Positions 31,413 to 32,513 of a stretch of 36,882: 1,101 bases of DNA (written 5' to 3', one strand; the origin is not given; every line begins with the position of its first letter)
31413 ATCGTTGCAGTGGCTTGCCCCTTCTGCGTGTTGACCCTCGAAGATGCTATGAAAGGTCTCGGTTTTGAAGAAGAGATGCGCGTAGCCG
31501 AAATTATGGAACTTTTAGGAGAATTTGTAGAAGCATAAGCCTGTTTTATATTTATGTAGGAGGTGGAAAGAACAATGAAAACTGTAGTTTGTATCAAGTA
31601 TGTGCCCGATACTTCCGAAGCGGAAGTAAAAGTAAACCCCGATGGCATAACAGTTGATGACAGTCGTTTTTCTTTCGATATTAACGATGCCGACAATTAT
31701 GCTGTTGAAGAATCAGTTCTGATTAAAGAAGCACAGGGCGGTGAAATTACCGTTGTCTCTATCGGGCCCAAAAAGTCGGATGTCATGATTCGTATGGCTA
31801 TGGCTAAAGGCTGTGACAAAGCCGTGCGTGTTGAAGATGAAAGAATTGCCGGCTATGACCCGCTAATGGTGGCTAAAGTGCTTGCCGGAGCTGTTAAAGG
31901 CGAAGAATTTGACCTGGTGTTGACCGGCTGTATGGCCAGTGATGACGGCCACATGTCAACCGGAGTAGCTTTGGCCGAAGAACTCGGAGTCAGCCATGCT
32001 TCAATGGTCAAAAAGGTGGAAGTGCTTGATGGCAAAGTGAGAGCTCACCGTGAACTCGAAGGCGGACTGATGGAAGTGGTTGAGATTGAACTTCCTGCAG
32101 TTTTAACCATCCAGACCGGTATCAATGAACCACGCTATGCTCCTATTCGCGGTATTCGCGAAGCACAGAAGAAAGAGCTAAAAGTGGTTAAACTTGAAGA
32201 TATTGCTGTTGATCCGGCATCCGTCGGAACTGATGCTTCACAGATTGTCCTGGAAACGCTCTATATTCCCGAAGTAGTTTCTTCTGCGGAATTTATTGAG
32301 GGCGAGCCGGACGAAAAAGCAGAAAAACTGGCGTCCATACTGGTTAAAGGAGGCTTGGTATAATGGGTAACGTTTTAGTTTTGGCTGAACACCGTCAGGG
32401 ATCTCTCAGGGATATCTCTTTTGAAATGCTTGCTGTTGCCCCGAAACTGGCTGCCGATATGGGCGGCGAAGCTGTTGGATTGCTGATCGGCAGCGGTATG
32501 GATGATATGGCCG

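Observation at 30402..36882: HdrD-like / EtfB / EtfA / HdrA / MvhD / FlxC-like / (FlxB-like...) cluster: a candidate undescribed flavin-based electron-bifurcating or confurcating complex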

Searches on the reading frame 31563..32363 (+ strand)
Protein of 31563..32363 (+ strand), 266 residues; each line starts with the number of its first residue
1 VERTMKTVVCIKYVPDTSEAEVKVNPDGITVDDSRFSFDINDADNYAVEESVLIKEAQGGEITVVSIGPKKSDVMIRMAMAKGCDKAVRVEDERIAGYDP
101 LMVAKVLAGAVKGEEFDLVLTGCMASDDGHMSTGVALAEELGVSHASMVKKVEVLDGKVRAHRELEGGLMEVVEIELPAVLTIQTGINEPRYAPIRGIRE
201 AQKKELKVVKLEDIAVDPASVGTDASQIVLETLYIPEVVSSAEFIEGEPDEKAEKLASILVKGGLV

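Call 5: search_protein_families(library=pfam, proteins=[window:31563-32363:+])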
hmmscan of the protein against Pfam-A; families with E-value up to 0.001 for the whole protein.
window:31563-32363:+ (266 aa): 1 family
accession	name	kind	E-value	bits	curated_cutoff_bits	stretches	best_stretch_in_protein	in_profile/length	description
PF01012.27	ETF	-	1e-40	140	26.7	1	33-213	6-180/181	Electron transfer flavoprotein domain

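Call 9: search_protein_families(library=ncbifam, proteins=[window:31563-32363:+])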
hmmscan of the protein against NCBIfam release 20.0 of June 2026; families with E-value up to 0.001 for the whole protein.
window:31563-32363:+ (266 aa): 6 families
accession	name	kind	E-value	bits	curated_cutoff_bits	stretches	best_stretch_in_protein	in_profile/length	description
NF040731.1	flavo_sub_EftB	exception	2.3e-46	158.3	445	1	6-261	1-255/260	electron transfer flavoprotein subunit beta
NF042971.1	AcrlCoAredClosAcrB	equivalog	1.1e-36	126.2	475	1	5-262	1-262/266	acryloyl-CoA reductase electron transfer subunit gamma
TIGR04503.1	mft_etfB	hypoth_equivalog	8.1e-28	97.6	200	1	18-215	8-219/290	mycofactocin-associated electron transfer flavoprotein beta subunit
NF002888.0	PRK03359.1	subfamily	3.4e-25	88.9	219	1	5-224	1-221/256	putative electron transfer flavoprotein FixA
NF008998.0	PRK12342.1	equivalog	5.3e-25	88.2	338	1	5-260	1-249/254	electron transfer flavoprotein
NF051844.1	ETFlavBetaProt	equivalog_domain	1.9e-05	24.3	350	1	43-202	23-175/254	electron transfer flavoprotein subunit beta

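Call 29: search_solved_structures(query=window:31563-32360:+, show_alignments=3)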
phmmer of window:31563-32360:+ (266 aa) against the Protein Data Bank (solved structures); distinct sequences matched with E-value up to 0.001: 10.
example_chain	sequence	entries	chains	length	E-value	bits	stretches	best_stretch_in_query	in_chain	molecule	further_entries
1o94_C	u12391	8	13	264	1.7e-51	178.6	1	5-260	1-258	ELECTRON TRANSFER FLAVOPROTEIN BETA-SUBUNIT | ELECTRON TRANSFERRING FLAVOPROTEIN BETA-SUBUNIT | Electron transfer flavoprotein subunit beta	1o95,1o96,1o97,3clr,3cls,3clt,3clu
6fah_B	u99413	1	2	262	2.2e-33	119.3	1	5-257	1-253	Caffeyl-CoA reductase-Etf complex subunit CarD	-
1efp_B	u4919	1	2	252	4.2e-32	115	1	5-219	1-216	PROTEIN (ELECTRON TRANSFER FLAVOPROTEIN)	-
5ol2_B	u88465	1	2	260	4.1e-31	111.8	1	5-228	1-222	Electron transfer flavoprotein small subunit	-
1efv_B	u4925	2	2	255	3.2e-29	105.6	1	5-220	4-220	ELECTRON TRANSFER FLAVOPROTEIN | Electron transfer flavoprotein beta-subunit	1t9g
2a1t_S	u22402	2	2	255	2.1e-28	103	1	5-220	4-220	Electron transfer flavoprotein beta-subunit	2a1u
4kpu_B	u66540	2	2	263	6.4e-26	94.8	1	5-262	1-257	Electron transfer flavoprotein alpha/beta-subunit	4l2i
7koe_A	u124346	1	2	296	2.3e-25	93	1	6-262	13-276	Electron transfer flavoprotein, beta subunit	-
7qh2_B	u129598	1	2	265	9.5e-24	87.7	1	6-261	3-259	Lactate dehydrogenase (NAD(+),ferredoxin) subunit LctB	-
5ow0_B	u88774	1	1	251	1.9e-12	50.7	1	6-253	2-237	Electron transfer flavoprotein, beta subunit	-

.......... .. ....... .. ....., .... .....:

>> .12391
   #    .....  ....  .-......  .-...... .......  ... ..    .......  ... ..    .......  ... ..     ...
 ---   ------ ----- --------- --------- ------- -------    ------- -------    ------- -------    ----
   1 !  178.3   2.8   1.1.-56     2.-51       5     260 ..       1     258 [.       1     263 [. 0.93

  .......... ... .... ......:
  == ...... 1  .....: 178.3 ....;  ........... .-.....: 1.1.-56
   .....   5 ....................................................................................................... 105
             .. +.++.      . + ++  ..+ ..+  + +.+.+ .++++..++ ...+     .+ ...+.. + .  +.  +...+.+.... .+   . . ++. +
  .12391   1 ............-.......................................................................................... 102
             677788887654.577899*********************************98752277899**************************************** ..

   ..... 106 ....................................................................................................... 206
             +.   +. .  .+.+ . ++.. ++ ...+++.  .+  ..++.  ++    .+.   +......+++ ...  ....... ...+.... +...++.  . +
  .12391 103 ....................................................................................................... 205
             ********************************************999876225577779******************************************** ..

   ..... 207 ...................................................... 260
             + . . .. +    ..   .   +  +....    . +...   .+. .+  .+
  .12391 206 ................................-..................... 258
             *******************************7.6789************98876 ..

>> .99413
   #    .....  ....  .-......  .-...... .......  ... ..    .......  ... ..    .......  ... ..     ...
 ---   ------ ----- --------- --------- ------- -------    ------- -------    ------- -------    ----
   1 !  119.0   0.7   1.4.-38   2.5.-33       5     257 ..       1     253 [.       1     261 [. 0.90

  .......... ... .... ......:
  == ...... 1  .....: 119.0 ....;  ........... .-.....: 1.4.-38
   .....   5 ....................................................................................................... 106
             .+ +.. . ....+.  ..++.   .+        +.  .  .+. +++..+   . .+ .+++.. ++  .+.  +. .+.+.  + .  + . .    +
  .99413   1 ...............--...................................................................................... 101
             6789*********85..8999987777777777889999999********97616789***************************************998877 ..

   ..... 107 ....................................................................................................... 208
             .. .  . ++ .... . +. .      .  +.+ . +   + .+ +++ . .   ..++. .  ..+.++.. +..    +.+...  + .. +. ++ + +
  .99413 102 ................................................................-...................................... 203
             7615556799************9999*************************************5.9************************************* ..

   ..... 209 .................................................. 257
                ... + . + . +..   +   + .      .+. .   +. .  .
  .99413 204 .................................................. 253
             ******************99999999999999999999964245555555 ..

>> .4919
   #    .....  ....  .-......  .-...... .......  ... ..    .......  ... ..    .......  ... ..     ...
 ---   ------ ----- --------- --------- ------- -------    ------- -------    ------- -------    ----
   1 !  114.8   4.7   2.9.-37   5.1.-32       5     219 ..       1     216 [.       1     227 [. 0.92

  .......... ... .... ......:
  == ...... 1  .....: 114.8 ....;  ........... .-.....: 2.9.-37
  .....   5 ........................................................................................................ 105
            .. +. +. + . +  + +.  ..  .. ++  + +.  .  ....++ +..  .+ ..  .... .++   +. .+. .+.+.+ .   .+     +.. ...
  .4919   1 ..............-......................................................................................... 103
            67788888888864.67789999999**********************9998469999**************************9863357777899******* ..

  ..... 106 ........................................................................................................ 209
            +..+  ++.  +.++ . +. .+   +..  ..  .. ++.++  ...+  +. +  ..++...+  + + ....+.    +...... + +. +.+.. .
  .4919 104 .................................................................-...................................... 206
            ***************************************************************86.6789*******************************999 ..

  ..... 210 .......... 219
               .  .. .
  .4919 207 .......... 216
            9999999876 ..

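Call 51: search_solved_structures(query=window:31563-32360:+, show_alignments=5, max_evalue=1e-28)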
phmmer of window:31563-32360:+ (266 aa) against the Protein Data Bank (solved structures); distinct sequences matched with E-value up to 1e-28: 5.
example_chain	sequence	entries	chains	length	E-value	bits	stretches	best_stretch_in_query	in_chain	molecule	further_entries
1o94_C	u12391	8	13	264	1.7e-51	178.6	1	5-260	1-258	ELECTRON TRANSFER FLAVOPROTEIN BETA-SUBUNIT | ELECTRON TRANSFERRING FLAVOPROTEIN BETA-SUBUNIT | Electron transfer flavoprotein subunit beta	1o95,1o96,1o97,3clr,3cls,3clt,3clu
6fah_B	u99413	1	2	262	2.2e-33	119.3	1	5-257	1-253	Caffeyl-CoA reductase-Etf complex subunit CarD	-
1efp_B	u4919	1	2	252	4.2e-32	115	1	5-219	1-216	PROTEIN (ELECTRON TRANSFER FLAVOPROTEIN)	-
5ol2_B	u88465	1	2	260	4.1e-31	111.8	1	5-228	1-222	Electron transfer flavoprotein small subunit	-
1efv_B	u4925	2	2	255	3.2e-29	105.6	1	5-220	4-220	ELECTRON TRANSFER FLAVOPROTEIN | Electron transfer flavoprotein beta-subunit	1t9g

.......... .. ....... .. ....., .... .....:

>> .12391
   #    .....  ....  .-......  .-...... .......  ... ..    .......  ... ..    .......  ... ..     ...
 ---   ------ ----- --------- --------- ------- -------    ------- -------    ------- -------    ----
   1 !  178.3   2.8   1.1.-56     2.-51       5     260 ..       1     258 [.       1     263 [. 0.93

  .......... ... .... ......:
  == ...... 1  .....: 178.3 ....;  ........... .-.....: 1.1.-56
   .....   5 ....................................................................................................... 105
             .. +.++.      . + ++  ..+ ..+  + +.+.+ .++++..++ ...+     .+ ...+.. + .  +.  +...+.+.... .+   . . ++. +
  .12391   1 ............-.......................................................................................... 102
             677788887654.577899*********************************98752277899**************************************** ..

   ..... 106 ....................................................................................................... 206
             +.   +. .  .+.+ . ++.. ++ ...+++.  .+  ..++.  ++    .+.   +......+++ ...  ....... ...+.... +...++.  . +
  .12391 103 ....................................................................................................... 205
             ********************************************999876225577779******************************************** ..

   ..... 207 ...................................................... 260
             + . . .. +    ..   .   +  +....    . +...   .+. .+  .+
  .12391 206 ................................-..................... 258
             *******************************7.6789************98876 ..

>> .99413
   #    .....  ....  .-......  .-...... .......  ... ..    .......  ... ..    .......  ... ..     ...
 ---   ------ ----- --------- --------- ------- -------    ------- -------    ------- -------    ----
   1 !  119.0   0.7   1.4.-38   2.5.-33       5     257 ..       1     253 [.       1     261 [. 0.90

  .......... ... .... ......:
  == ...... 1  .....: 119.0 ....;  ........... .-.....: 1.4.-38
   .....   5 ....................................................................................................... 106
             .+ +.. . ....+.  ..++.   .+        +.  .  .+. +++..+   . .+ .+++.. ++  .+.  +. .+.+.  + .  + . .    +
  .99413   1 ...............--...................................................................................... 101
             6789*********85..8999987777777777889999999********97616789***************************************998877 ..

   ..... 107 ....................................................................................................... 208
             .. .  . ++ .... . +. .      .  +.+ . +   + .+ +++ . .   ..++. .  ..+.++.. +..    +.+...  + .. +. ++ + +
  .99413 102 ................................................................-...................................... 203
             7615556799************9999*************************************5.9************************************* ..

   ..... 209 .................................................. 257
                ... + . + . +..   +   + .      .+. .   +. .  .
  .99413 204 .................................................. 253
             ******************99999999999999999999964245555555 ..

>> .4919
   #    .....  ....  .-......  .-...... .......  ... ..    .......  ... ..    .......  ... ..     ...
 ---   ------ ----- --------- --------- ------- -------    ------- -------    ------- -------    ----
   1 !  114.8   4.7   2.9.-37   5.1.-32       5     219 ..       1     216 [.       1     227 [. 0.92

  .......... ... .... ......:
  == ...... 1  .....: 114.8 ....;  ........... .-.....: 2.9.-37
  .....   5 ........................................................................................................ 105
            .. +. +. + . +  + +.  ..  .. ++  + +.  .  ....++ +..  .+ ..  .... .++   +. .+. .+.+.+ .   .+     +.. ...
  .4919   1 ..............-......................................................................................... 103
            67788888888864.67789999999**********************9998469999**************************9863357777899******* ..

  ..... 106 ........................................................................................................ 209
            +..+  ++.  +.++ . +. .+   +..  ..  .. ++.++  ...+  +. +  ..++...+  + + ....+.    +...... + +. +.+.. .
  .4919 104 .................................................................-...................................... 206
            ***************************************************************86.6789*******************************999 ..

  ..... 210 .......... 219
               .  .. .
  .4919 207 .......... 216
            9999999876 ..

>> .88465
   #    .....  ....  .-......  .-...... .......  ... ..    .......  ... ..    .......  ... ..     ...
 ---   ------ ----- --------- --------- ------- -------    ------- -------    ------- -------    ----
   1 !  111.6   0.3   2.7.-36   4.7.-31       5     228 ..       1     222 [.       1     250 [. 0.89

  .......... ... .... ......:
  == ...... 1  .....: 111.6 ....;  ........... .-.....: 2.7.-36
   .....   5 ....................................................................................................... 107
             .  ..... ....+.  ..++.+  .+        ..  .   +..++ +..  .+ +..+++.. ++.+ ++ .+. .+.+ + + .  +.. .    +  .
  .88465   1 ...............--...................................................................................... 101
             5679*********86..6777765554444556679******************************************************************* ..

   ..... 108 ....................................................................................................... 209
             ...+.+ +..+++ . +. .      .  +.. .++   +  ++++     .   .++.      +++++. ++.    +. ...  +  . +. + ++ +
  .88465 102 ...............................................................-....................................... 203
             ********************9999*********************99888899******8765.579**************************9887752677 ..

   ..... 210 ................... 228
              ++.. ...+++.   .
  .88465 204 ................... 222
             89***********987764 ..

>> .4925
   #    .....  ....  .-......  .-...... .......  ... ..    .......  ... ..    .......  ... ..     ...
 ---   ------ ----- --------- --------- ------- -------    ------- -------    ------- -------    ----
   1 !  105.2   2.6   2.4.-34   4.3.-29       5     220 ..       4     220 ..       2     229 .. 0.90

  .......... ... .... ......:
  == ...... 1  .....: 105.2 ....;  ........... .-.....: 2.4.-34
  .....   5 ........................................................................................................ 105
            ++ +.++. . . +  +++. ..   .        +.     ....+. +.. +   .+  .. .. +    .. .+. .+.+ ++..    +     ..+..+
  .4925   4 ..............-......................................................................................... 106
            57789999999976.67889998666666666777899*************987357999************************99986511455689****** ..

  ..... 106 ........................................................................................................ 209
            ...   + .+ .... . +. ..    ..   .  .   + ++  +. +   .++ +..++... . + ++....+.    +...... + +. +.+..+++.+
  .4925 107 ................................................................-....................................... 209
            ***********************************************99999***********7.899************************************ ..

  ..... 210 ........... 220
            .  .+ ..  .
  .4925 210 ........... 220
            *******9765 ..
